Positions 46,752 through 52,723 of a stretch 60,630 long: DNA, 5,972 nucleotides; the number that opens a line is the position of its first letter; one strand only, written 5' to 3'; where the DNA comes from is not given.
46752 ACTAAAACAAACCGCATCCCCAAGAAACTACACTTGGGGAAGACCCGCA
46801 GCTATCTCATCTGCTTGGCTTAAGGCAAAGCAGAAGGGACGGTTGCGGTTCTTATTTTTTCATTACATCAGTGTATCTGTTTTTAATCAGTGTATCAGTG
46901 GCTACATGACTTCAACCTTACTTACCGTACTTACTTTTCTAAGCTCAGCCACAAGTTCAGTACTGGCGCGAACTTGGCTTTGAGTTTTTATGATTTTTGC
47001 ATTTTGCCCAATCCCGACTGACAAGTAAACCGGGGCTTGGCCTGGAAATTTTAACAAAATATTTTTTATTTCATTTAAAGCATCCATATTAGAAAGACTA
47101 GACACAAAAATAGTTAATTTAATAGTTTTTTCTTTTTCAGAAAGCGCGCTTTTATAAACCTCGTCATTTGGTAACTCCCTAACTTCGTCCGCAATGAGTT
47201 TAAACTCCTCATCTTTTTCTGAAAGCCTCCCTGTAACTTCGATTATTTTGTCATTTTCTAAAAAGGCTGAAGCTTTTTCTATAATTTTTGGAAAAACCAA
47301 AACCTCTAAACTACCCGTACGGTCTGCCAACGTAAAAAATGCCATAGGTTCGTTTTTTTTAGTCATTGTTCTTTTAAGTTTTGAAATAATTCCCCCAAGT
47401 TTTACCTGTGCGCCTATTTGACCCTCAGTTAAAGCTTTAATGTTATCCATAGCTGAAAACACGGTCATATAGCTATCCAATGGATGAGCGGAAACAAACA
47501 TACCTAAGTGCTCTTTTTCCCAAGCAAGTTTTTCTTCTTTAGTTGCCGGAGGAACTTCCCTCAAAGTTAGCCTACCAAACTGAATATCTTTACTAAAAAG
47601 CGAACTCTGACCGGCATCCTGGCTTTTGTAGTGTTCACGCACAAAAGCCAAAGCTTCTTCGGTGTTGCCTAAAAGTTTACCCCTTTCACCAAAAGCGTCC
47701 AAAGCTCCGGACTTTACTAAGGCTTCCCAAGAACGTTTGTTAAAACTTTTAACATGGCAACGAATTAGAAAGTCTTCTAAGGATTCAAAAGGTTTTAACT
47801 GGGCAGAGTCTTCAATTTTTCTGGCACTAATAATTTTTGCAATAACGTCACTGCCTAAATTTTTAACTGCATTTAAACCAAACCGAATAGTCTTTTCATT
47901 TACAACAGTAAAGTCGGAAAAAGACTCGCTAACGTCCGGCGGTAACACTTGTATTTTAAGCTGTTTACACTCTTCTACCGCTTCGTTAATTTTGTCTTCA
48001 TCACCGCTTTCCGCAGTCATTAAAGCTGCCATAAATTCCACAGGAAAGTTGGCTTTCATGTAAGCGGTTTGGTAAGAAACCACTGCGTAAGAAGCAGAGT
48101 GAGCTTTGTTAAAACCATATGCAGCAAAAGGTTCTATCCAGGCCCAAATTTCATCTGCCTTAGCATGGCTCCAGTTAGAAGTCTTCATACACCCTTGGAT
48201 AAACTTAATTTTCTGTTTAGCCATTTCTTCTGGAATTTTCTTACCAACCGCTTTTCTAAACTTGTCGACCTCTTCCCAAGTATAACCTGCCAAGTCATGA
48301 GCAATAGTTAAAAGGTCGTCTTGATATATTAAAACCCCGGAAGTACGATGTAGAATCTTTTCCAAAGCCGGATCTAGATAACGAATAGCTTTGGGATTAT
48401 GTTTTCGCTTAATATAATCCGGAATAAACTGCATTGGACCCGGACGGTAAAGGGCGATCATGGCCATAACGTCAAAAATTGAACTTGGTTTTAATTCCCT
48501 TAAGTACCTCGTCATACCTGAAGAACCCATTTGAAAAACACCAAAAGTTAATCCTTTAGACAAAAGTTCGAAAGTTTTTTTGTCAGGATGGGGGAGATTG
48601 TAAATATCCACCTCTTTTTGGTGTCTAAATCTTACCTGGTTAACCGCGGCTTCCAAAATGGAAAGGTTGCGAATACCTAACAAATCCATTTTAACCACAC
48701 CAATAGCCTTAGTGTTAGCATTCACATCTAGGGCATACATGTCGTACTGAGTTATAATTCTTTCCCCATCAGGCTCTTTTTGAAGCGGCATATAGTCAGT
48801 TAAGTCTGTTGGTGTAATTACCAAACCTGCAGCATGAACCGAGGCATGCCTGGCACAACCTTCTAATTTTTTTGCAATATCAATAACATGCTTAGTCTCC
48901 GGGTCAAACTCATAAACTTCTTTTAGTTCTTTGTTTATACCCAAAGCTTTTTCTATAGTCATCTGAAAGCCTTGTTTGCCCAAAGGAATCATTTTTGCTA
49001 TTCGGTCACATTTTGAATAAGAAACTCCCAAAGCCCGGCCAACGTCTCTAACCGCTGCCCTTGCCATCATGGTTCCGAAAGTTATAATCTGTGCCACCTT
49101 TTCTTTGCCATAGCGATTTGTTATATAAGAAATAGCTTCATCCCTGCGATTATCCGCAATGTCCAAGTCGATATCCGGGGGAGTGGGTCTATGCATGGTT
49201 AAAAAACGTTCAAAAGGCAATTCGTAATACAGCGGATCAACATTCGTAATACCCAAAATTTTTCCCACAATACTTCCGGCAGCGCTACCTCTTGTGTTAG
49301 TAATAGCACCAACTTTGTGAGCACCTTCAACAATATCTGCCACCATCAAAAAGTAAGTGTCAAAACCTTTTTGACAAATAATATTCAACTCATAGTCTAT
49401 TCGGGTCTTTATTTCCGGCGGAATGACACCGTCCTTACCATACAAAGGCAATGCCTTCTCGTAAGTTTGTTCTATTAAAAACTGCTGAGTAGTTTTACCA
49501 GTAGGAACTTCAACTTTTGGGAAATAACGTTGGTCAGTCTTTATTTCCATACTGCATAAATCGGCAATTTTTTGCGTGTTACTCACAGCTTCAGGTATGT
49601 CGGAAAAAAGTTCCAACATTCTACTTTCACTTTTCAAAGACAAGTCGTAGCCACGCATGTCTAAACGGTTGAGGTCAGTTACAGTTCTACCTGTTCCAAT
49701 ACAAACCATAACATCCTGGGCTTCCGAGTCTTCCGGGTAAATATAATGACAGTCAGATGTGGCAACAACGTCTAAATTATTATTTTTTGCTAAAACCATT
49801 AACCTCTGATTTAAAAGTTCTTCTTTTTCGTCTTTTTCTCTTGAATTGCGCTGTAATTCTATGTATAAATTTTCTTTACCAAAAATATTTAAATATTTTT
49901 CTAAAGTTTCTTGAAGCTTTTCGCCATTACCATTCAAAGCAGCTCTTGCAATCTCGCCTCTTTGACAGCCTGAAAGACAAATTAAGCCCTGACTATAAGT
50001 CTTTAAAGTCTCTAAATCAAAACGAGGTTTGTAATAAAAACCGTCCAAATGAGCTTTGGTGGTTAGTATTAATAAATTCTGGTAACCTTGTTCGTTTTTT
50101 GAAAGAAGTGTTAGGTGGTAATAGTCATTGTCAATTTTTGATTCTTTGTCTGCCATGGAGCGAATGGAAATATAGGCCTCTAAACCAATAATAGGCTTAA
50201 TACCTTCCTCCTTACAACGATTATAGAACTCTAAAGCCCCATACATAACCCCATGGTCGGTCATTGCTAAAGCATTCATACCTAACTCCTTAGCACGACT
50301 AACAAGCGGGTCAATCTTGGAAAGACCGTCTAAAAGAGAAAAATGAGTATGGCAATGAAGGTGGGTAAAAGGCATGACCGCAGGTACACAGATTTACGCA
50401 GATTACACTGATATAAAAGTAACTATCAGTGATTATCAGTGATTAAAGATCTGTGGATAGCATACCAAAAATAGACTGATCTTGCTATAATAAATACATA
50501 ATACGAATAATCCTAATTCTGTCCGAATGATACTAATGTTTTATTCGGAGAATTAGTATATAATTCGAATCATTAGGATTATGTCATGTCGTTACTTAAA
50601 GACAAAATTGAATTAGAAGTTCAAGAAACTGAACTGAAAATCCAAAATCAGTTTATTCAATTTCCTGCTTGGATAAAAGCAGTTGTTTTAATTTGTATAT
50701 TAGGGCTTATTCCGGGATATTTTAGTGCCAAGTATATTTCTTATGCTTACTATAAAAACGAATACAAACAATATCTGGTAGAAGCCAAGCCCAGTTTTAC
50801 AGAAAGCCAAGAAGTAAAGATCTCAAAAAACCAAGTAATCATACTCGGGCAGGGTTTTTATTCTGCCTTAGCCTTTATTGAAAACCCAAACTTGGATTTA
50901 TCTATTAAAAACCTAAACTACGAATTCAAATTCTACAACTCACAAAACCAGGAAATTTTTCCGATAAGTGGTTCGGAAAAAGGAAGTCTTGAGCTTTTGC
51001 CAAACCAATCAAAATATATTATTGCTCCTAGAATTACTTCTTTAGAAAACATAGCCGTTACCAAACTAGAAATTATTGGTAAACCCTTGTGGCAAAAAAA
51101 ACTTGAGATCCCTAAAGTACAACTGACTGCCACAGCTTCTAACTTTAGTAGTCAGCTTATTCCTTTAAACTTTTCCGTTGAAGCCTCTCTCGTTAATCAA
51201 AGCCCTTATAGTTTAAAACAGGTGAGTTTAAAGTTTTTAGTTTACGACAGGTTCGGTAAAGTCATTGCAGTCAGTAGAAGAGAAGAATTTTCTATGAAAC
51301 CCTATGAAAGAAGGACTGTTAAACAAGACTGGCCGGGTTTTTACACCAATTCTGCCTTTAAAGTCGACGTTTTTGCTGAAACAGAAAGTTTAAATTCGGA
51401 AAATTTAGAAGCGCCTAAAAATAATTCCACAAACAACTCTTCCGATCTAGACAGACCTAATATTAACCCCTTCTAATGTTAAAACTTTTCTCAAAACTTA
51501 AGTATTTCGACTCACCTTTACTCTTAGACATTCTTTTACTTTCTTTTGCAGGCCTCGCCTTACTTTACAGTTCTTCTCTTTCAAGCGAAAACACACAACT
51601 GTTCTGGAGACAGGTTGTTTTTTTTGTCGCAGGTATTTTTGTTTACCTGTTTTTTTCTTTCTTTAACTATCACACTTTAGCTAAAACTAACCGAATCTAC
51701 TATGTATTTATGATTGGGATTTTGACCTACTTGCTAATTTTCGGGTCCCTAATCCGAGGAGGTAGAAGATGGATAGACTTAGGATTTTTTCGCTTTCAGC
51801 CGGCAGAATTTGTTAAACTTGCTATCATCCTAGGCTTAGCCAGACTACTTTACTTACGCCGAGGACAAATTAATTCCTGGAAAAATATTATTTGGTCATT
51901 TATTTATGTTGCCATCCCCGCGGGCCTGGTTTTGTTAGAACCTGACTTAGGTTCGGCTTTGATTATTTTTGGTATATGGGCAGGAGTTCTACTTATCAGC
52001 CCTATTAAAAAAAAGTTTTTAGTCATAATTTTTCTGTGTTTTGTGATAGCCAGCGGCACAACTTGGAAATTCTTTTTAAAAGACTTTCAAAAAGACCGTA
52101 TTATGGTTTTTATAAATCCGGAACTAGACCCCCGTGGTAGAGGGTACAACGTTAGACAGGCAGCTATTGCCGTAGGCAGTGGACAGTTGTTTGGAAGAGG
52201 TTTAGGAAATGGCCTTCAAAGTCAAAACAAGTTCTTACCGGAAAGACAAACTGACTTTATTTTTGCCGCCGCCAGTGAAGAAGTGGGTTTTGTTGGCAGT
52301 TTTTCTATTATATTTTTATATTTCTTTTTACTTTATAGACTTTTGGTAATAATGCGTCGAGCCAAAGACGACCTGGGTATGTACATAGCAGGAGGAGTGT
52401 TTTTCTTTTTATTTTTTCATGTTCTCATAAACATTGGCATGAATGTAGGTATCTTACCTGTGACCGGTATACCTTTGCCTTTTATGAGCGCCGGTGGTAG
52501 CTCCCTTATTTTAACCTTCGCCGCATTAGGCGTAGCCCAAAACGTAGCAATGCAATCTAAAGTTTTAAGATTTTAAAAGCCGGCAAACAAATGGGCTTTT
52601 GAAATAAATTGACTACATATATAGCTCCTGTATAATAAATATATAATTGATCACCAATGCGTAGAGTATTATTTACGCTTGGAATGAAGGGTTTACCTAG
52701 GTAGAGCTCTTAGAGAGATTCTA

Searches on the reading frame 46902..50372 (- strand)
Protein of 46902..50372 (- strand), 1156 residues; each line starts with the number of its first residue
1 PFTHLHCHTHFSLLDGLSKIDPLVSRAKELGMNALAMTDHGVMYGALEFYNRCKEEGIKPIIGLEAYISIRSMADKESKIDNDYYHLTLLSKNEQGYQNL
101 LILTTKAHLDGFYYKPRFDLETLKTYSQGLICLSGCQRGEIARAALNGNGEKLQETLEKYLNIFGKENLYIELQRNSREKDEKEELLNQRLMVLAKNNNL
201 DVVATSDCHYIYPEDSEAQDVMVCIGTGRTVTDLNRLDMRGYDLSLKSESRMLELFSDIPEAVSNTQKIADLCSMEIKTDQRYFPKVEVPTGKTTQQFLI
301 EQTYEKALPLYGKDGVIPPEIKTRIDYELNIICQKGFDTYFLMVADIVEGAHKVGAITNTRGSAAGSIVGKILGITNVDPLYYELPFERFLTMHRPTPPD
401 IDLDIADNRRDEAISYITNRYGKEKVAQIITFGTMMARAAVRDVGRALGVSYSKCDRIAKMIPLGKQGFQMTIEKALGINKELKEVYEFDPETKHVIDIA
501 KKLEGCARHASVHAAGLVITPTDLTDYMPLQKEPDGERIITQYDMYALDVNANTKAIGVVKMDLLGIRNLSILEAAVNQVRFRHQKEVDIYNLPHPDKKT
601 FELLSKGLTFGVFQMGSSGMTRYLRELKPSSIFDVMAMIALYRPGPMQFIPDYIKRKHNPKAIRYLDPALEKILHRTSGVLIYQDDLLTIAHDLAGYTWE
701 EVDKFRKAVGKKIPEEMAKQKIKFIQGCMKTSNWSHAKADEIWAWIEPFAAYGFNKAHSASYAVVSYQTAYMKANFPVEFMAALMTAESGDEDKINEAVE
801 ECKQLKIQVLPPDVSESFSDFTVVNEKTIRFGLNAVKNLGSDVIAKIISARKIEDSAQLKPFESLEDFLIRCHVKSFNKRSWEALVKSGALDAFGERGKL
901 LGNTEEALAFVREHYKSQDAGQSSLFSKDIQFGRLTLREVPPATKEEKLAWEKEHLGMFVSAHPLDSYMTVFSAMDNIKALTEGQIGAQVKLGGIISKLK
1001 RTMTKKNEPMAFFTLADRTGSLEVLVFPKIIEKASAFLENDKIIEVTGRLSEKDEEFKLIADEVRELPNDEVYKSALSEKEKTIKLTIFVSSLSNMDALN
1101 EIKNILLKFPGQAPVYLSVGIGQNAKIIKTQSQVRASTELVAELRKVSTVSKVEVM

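Call 24: search_protein_families(library=pfam, proteins=[window:46902-50372:-], max_evalue=0.001)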
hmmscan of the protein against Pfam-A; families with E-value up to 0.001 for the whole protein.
window:46902-50372:- (1156 aa): 6 families
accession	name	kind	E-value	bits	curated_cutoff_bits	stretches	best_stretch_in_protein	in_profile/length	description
PF07733.18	DNA_pol3_alpha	-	2.6e-85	286.6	23.9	1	299-566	3-260/260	Bacterial DNA polymerase III alpha NTPase domain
PF02811.25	PHP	-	1e-57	195.5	26.4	1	4-175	1-163/164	PHP domain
PF17657.6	DNA_pol3_finger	-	6.8e-52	175.6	22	1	569-730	1-164/166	Bacterial DNA polymerase III alpha subunit finger domain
PF14579.12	HHH_6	-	4.8e-23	81.6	25.6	1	806-896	1-85/90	Helix-hairpin-helix motif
PF01336.31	tRNA_anti-codon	-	5.3e-12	46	27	1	990-1067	1-75/75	OB-fold nucleic acid binding domain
PF13742.12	tRNA_anti_2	-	0.00033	21.3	27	0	970-1063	2-93/95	OB-fold nucleic acid binding domain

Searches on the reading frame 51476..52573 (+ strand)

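Call 24: search_protein_families(library=pfam, proteins=[window:51476-52573:+], max_evalue=0.001)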
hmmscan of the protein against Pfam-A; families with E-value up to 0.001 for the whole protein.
window:51476-52573:+ (366 aa): 1 family
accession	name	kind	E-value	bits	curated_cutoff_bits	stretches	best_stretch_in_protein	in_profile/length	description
PF01098.24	FTSW_RODA_SPOVE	-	2.7e-90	303.4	26.4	1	20-362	9-355/356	Cell cycle protein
